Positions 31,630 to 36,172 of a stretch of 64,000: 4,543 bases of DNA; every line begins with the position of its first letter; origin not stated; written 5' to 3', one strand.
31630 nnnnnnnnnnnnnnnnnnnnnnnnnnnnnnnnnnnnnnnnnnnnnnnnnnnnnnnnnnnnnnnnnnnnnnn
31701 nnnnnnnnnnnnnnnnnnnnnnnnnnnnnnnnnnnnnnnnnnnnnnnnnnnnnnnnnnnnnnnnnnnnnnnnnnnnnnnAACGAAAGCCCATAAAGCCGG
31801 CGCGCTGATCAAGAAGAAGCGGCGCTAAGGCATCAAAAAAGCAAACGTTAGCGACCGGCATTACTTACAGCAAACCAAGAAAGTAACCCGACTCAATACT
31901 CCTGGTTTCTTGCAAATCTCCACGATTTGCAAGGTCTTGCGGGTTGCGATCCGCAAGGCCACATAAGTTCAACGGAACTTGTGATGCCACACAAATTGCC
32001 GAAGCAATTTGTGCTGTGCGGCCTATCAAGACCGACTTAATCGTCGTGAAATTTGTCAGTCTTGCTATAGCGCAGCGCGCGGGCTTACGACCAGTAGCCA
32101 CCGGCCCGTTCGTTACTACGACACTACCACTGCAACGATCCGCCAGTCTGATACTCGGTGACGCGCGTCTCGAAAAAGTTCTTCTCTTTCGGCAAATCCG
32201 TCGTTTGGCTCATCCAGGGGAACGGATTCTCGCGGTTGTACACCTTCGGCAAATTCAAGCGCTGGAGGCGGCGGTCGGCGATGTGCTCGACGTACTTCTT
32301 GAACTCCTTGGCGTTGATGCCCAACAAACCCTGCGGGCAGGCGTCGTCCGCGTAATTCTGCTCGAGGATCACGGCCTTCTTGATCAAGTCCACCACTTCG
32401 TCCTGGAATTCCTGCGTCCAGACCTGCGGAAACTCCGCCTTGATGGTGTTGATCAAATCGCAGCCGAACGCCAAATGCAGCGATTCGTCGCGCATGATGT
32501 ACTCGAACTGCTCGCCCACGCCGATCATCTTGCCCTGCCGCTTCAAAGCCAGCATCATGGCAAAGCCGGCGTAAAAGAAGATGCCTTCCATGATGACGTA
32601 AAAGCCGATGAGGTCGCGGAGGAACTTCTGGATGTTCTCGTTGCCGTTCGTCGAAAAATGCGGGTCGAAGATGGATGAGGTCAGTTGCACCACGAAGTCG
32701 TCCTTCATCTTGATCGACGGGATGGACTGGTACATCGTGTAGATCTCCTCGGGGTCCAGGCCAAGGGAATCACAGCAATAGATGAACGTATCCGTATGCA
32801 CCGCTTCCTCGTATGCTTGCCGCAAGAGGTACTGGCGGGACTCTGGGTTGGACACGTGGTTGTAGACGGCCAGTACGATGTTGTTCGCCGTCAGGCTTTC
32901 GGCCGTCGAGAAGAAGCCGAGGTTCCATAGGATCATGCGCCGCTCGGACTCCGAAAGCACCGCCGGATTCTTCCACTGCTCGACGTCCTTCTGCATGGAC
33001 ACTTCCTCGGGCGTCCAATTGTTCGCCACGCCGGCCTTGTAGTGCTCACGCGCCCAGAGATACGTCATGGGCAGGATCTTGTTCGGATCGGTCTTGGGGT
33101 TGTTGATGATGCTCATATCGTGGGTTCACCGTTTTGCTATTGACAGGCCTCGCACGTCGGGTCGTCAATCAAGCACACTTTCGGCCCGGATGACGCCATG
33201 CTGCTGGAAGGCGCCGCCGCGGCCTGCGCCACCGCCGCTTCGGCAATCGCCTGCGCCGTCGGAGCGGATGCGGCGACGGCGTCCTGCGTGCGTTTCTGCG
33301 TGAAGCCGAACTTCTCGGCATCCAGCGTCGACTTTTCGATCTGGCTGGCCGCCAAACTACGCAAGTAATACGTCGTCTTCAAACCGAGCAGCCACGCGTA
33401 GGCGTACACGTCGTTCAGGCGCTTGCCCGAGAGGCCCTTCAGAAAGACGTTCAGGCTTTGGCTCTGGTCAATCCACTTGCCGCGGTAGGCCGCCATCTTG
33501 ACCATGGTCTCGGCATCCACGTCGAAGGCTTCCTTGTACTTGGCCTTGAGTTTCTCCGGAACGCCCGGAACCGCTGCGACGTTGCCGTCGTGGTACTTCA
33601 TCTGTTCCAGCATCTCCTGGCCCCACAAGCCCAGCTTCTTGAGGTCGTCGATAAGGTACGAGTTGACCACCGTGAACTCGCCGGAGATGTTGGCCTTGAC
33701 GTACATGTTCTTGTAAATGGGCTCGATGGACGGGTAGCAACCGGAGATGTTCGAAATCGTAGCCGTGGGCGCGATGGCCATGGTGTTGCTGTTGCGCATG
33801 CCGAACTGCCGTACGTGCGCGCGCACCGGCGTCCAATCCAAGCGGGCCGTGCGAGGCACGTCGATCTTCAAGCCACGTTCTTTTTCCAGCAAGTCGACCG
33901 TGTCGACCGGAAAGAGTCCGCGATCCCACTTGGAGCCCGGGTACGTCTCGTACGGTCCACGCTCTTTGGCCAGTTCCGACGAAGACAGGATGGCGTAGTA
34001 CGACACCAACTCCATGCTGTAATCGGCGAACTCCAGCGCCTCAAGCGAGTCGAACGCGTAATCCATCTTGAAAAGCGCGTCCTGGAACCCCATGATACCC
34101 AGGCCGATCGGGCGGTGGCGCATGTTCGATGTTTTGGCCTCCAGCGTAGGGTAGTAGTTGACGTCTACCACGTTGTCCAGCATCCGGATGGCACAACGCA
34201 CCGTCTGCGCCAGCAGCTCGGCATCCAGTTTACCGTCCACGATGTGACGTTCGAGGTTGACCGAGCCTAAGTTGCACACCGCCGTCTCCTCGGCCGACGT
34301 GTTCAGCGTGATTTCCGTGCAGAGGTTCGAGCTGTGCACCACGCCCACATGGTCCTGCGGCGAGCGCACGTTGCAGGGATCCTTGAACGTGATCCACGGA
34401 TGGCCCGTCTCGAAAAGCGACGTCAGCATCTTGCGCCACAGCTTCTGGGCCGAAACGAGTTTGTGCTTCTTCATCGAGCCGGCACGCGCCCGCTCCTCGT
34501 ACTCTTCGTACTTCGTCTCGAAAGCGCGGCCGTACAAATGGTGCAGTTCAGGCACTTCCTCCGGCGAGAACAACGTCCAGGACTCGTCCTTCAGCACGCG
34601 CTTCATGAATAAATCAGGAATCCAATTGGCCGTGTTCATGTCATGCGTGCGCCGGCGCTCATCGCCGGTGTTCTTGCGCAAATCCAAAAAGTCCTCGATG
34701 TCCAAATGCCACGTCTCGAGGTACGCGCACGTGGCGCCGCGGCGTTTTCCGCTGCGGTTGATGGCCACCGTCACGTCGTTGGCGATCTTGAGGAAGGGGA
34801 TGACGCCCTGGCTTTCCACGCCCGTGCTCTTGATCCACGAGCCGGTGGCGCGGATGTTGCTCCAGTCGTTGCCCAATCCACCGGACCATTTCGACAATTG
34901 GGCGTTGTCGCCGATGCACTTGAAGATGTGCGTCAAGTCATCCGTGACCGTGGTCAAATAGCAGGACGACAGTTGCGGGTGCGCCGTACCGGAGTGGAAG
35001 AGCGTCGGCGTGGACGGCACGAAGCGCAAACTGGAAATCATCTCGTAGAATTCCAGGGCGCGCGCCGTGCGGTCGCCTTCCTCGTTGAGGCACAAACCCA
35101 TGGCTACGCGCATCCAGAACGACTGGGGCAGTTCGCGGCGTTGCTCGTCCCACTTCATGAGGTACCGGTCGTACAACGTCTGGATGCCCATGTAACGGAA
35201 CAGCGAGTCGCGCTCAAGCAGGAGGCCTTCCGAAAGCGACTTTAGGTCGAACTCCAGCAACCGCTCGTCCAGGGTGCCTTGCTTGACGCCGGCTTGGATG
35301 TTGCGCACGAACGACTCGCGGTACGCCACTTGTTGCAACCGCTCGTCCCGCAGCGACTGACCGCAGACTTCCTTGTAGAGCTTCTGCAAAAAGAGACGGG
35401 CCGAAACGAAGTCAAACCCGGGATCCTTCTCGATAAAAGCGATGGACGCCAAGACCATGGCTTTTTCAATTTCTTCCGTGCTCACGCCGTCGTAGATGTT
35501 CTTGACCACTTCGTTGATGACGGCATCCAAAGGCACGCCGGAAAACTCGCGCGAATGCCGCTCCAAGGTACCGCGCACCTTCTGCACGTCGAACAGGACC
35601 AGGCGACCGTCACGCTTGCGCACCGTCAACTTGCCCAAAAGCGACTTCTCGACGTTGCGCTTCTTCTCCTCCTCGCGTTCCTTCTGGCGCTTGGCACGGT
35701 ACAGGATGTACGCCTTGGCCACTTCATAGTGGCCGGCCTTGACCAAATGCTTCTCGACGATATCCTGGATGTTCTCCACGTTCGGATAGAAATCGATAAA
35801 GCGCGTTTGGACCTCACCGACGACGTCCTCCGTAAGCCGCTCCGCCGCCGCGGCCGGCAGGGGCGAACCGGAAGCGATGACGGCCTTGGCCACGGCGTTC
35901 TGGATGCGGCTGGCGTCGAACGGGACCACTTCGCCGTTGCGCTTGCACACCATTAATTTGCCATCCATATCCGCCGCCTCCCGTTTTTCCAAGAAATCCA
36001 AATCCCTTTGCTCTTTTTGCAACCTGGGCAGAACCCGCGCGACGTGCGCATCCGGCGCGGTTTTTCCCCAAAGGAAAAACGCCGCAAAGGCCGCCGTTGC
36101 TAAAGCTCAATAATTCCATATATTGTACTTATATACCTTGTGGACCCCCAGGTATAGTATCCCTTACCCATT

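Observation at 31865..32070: Expanded six-hairpin version of the repeat in a convergent intergenic region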

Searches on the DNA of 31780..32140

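Call 10: search_rna_families(source=window, start=31780, end=32140, threshold=evalue, max_evalue=10, show_alignments=3)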
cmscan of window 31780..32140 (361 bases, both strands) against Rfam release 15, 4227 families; matches with E-value up to 10: 1.
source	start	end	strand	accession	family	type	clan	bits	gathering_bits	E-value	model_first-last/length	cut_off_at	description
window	32005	32063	-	RF02510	PYLIS_3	Cis-reg;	-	11.3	38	6.7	1-100/100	no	Pyrrolysine insertion sequence mttB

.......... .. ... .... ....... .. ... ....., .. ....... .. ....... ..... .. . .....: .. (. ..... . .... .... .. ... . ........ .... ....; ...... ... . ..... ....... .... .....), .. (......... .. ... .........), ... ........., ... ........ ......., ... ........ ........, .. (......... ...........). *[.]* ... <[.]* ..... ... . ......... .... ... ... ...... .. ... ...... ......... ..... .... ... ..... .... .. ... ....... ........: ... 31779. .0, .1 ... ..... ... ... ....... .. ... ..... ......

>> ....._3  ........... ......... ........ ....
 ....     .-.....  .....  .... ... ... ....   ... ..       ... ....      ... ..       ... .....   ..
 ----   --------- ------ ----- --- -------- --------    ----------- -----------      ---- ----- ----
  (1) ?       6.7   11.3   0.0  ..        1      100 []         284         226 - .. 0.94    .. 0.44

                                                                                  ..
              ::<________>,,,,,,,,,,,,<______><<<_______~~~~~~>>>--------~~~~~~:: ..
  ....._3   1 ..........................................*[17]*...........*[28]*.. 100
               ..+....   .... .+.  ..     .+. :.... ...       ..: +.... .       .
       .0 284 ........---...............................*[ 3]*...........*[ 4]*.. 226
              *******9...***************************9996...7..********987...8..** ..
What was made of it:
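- On Any described RNA family (Rfam 15): Over 31780-32140 the only match at E<=10 is a chance one, PYLIS_3 at 11 bits (call 10).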

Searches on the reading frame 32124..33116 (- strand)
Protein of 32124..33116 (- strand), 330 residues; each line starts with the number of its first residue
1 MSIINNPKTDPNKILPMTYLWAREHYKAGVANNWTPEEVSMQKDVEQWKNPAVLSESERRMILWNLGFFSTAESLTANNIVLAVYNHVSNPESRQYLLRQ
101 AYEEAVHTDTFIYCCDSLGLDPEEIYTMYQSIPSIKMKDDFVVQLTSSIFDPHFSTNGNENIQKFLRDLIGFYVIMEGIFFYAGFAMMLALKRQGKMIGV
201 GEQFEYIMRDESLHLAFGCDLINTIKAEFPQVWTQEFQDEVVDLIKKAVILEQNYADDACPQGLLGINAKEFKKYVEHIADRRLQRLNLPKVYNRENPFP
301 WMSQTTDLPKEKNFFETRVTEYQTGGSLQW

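Call 15: find_encoding_contigs(protein=window:32124-33116:-, flank=3000, max_places=6)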
Protein window:32124-33116:- (330 aa): 1 contig read that carries it; 1 place shown.
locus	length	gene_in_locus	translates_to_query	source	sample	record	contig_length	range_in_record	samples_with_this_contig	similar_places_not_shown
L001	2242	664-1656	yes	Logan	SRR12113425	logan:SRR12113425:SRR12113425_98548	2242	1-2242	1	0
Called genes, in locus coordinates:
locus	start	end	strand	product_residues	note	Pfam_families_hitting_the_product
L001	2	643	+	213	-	?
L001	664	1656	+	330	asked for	PF00268:Ribonuc_red_sm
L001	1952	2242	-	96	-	?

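Call 16: search_protein_families(library=pfam, proteins=[window:32124-33116:-])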
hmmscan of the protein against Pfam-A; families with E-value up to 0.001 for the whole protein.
window:32124-33116:- (330 aa): 1 family
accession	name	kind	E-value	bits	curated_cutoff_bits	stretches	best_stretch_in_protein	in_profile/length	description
PF00268.27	Ribonuc_red_sm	-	1.3e-88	297.5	33.6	1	13-298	3-281/281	Ribonucleotide reductase, small chain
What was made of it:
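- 32124..33116 (-): nrdB, ribonucleotide reductase small subunit. Call 16.
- Checked: Context: nrdB is 32124-33116 (-) (Pfam Ribonuc_red_sm, E 1e-88, call 16) and nrdA is 33137-36022 (-).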

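Call 25: find_homologous_proteins(query=window:32124-33116:-, max_evalue=1e-60)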
Query window:32124-33116:- (330 aa): 7991 proteins with E <= 1e-60 among 8000 candidates; the best 120 are listed.
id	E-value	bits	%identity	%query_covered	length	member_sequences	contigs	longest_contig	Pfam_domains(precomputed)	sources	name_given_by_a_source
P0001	1.9e-225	765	100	100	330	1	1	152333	PF00268.28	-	-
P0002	9.5e-218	740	95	100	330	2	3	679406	PF00268.28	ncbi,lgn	-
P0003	4.1e-217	738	95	100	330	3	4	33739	PF00268.28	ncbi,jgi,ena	-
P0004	4.5e-212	721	93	100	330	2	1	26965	PF00268.28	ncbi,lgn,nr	ncbi:ribonucleotide-diphosphate reductase subunit beta [Candidatus Micrarchaeota archaeon]|nr:ribonu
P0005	1.2e-211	720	93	100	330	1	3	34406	PF00268.28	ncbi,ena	-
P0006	3.3e-211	718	92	100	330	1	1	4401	PF00268.28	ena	-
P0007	4.1e-202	689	88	100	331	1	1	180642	PF00268.28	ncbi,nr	ncbi:ribonucleotide-diphosphate reductase subunit beta [Candidatus Micrarchaeota archaeon]|nr:ribonu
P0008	2.1e-201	686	88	100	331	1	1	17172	PF00268.28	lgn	-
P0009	6.9e-201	685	88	100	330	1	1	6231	PF00268.28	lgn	-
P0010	1.1e-199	681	87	100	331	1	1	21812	PF00268.28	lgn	-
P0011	9.8e-191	651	82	100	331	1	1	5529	PF00268.28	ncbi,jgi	-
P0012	1.2e-189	648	83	100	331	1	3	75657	PF00268.28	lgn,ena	-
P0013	1.9e-189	647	82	100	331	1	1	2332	PF00268.28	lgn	-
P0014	8.9e-189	645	82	100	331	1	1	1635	PF00268.28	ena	-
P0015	1.1e-188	644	82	100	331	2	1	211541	PF00268.28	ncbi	-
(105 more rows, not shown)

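Call 26: find_encoding_contigs(protein=P0002, flank=10000, max_places=3)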
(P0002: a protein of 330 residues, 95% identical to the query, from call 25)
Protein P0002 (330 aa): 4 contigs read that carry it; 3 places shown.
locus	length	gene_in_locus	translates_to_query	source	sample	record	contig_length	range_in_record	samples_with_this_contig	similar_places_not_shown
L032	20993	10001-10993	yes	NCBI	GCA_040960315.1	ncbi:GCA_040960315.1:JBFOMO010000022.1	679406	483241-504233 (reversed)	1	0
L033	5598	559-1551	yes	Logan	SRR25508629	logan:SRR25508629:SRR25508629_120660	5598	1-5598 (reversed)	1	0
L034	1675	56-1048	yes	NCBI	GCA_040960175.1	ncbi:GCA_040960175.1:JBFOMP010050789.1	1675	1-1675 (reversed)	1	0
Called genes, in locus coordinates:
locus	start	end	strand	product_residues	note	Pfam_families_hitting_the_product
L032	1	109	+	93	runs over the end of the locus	PF05239:PRC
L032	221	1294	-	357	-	PF05833:NFACT_N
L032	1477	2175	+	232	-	PF00005:ABC_tran, PF02463:SMC_N (faint), PF13304:AAA_21 (faint)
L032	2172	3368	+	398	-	-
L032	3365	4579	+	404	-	PF12704:MacB_PCD, PF02687:FtsX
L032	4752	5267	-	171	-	-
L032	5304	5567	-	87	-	PF00462:Glutaredoxin, PF13417:GST_N_3 (weak)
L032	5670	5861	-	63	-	PF01192:RNA_pol_Rpb6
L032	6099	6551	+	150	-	PF22811:Zn_ribbon_NrdR, PF03477:ATP-cone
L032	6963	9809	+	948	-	PF03477:ATP-cone, PF00317:Ribonuc_red_lgN, PF02867:Ribonuc_red_lgC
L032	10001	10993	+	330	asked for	PF00268:Ribonuc_red_sm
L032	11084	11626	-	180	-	-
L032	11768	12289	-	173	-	-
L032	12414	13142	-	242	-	PF24034:DUF7343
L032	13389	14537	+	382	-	-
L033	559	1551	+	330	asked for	PF00268:Ribonuc_red_sm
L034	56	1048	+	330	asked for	PF00268:Ribonuc_red_sm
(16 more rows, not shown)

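Call 27: find_encoding_contigs(protein=P0003, flank=10000, max_places=3)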
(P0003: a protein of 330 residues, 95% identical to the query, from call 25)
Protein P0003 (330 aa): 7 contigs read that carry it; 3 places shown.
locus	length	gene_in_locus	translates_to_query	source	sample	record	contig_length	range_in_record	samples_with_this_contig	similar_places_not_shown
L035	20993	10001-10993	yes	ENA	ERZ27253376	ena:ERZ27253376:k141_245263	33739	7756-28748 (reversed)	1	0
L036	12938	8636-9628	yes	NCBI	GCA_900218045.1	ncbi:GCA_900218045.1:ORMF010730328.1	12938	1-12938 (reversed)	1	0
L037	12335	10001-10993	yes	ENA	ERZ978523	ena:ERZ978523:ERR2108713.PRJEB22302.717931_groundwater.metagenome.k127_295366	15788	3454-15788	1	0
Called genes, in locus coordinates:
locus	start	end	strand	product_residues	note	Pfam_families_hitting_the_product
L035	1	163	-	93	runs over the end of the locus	-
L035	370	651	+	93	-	PF05239:PRC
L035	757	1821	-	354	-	PF05833:NFACT_N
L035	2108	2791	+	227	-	PF00005:ABC_tran, PF02463:SMC_N (faint), PF13304:AAA_21 (faint)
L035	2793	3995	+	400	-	-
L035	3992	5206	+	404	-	PF12704:MacB_PCD, PF02687:FtsX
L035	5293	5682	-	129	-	-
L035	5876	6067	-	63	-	PF01192:RNA_pol_Rpb6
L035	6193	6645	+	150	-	PF22811:Zn_ribbon_NrdR, PF03477:ATP-cone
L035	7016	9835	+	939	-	PF03477:ATP-cone, PF00317:Ribonuc_red_lgN, PF02867:Ribonuc_red_lgC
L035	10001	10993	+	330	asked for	PF00268:Ribonuc_red_sm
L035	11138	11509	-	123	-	-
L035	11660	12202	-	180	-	-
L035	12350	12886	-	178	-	-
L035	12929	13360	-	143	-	-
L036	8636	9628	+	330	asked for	PF00268:Ribonuc_red_sm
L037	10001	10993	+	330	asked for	PF00268:Ribonuc_red_sm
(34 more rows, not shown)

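Call 28: find_encoding_contigs(protein=P0004, flank=10000, max_places=2)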
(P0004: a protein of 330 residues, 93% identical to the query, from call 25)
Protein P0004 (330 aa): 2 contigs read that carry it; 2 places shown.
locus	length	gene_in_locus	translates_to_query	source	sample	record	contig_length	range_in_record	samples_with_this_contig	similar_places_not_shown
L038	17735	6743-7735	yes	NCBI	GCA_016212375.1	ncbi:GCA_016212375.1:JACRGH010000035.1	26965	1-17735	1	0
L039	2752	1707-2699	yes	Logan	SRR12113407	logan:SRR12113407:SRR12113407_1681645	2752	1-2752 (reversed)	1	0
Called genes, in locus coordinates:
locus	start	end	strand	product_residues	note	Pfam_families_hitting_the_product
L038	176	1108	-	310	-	PF01545:Cation_efflux, PF16916:ZT_dimer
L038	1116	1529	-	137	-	PF03852:Vsr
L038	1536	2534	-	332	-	PF00145:DNA_methylase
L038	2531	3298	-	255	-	PF09019:EcoRII-C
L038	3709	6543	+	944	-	PF03477:ATP-cone, PF00317:Ribonuc_red_lgN, PF02867:Ribonuc_red_lgC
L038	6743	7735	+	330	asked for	PF00268:Ribonuc_red_sm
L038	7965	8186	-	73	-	PF07927:HicA_toxin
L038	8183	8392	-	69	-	PF15919:HicB_lk_antitox, PF15970:HicB-like_2 (weak)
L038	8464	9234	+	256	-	-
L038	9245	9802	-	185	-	-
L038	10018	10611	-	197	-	-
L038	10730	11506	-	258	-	PF24034:DUF7343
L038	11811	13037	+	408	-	-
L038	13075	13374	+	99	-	-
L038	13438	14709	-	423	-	PF00391:PEP-utilizers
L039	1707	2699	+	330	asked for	PF00268:Ribonuc_red_sm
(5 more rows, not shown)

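Call 29: find_encoding_contigs(protein=P0007, flank=10000, max_places=2)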
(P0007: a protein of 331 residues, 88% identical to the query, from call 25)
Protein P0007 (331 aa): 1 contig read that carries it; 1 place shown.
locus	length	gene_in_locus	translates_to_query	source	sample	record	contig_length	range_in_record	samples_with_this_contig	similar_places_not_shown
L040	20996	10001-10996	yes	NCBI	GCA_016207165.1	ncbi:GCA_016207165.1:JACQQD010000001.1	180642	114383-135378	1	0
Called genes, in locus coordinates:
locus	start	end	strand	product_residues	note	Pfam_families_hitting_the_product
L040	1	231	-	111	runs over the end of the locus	-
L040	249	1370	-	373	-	PF01896:DNA_primase_S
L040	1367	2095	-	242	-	PF00702:Hydrolase, PF13419:HAD_2, PF13242:Hydrolase_like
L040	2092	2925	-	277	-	-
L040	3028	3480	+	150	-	PF22811:Zn_ribbon_NrdR, PF03477:ATP-cone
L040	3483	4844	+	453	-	PF00391:PEP-utilizers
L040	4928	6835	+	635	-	PF00999:Na_H_Exchanger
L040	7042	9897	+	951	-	PF03477:ATP-cone, PF00317:Ribonuc_red_lgN, PF02867:Ribonuc_red_lgC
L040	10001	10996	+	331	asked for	PF00268:Ribonuc_red_sm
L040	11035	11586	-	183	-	-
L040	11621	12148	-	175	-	PF13473:Cupredoxin_1 (faint)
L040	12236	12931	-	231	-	PF24034:DUF7343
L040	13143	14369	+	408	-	-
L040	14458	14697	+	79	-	-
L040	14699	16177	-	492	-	PF01541:GIY-YIG (weak), PF02151:UVR (weak), PF22920:UvrC_RNaseH, PF08459:UvrC_RNaseH_dom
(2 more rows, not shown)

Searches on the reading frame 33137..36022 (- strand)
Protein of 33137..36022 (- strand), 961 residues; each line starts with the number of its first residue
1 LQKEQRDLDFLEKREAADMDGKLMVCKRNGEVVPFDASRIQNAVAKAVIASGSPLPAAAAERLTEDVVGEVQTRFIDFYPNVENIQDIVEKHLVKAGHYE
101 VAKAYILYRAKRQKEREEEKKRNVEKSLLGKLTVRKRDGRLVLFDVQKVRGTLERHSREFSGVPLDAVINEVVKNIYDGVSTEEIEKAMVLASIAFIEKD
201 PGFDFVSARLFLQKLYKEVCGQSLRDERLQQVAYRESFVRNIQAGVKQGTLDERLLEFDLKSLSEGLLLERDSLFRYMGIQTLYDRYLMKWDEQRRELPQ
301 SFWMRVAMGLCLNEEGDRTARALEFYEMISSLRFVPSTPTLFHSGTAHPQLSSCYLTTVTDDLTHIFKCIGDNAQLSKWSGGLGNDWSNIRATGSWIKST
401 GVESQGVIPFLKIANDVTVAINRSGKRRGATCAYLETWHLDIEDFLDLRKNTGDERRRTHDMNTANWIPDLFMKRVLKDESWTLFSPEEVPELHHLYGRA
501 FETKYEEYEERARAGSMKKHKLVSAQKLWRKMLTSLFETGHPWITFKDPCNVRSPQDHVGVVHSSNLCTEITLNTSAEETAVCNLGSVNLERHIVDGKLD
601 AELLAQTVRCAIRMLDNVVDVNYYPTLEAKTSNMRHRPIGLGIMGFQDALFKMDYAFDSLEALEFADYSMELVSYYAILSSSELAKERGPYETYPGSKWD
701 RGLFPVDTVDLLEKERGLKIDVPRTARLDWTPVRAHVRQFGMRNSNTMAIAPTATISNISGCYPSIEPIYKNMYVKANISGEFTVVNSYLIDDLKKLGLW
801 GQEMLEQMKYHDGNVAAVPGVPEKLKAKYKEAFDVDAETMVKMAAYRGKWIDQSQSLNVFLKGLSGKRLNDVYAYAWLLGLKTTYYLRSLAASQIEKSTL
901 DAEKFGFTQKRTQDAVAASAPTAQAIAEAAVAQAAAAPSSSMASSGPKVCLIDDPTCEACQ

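Call 16: search_protein_families(library=pfam, proteins=[window:33137-36022:-])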
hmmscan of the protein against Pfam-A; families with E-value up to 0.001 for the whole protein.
window:33137-36022:- (961 aa): 3 families
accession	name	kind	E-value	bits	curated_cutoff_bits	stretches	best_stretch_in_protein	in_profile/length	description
PF02867.20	Ribonuc_red_lgC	-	8.5e-193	642.1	23.9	1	352-887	1-523/523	Ribonucleotide reductase, barrel domain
PF03477.21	ATP-cone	-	1.6e-34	118.7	25.8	2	24-113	2-87/88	ATP cone domain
PF00317.26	Ribonuc_red_lgN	-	6.1e-25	87.5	28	1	274-348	2-76/77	Ribonucleotide reductase, all-alpha domain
